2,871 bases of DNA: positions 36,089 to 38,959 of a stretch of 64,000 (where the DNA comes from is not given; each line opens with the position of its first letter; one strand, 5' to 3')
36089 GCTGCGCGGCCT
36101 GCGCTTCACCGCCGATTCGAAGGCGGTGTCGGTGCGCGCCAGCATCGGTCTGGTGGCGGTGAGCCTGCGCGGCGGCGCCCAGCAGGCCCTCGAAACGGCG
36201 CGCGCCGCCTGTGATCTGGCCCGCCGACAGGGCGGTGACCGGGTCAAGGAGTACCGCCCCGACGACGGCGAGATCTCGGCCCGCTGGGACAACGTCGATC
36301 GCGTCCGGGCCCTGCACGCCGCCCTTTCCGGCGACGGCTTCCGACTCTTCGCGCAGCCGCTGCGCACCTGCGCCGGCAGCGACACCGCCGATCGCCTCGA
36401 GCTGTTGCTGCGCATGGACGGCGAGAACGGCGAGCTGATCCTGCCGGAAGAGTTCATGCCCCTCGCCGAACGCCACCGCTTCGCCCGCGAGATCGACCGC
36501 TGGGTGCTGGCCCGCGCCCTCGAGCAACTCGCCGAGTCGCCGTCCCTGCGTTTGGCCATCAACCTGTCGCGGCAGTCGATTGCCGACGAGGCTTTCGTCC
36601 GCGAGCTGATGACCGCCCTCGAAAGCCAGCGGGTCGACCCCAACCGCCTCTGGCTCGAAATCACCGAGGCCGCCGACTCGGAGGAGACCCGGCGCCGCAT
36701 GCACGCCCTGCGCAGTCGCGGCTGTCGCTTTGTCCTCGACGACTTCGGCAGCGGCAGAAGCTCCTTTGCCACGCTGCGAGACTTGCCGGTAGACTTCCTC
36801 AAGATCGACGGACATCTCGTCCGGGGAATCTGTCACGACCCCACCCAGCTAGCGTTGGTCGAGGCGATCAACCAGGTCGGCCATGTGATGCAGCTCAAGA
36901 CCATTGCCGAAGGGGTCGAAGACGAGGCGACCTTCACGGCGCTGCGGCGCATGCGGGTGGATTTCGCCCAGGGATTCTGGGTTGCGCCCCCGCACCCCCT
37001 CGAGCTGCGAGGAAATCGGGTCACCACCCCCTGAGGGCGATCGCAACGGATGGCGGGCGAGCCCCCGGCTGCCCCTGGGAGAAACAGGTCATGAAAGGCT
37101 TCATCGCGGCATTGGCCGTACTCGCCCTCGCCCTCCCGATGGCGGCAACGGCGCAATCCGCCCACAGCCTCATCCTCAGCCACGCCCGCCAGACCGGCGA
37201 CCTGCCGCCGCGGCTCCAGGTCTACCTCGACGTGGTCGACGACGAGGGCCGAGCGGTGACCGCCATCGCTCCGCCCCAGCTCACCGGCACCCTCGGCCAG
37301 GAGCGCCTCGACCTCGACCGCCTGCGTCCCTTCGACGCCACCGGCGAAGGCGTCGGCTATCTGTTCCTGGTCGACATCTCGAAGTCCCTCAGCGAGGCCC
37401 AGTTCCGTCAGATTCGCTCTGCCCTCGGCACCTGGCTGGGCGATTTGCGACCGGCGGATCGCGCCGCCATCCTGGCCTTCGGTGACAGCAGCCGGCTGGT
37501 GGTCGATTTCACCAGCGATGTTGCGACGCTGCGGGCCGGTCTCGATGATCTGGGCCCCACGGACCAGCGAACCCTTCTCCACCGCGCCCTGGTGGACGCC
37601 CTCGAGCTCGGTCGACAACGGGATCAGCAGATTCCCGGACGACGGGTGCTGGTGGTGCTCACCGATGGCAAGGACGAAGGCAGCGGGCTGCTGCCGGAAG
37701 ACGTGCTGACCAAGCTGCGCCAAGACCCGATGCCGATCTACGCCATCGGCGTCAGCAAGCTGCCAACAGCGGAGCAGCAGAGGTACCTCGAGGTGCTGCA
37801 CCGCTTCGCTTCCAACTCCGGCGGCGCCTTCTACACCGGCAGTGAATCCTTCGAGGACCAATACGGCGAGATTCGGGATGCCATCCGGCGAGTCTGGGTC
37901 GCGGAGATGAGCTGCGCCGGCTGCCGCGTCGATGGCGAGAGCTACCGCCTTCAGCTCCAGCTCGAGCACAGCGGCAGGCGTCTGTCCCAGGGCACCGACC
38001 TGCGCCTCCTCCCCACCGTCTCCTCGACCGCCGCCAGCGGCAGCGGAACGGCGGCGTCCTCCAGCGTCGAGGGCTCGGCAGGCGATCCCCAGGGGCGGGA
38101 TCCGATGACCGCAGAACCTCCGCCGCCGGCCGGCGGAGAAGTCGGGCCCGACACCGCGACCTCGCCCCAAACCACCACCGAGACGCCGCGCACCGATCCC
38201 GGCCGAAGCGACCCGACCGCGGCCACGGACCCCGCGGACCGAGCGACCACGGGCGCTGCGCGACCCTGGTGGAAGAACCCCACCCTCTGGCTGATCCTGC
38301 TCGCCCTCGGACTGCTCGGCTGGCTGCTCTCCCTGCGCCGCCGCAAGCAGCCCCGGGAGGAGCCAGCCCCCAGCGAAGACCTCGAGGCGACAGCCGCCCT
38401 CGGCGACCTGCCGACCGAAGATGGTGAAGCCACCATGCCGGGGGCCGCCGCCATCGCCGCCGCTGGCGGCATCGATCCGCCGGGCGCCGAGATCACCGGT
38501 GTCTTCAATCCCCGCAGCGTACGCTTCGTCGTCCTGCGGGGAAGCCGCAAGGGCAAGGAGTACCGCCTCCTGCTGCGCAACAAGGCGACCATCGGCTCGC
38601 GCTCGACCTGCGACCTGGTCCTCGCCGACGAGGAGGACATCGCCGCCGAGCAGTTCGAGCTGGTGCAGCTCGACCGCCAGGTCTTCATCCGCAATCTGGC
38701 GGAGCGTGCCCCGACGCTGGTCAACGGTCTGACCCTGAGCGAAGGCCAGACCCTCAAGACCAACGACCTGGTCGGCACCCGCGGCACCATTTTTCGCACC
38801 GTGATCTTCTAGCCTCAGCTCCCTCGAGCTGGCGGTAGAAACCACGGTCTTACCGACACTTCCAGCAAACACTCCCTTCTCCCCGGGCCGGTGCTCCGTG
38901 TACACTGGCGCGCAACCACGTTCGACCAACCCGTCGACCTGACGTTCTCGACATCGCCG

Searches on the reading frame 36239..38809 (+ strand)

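Call 14: search_protein_families(library=pfam, max_evalue=0.00001, proteins=[window:36239-38809:+])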
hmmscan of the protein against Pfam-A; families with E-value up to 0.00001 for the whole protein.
window:36239-38809:+ (857 aa): 4 families
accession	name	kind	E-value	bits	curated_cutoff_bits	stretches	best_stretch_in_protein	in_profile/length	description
PF00092.34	VWA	-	1.5e-16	61.6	23.8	1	376-539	4-166/174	von Willebrand factor type A domain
PF13519.12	VWA_2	-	4e-11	43.9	27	1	375-477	2-106/107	von Willebrand factor type A domain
PF16697.10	Yop-YscD_cpl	-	1.2e-10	42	33.2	1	765-844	2-80/94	Inner membrane component of T3SS, cytoplasmic domain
PF00498.31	FHA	-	7.5e-06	26.7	20.7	0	784-845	2-64/67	FHA domain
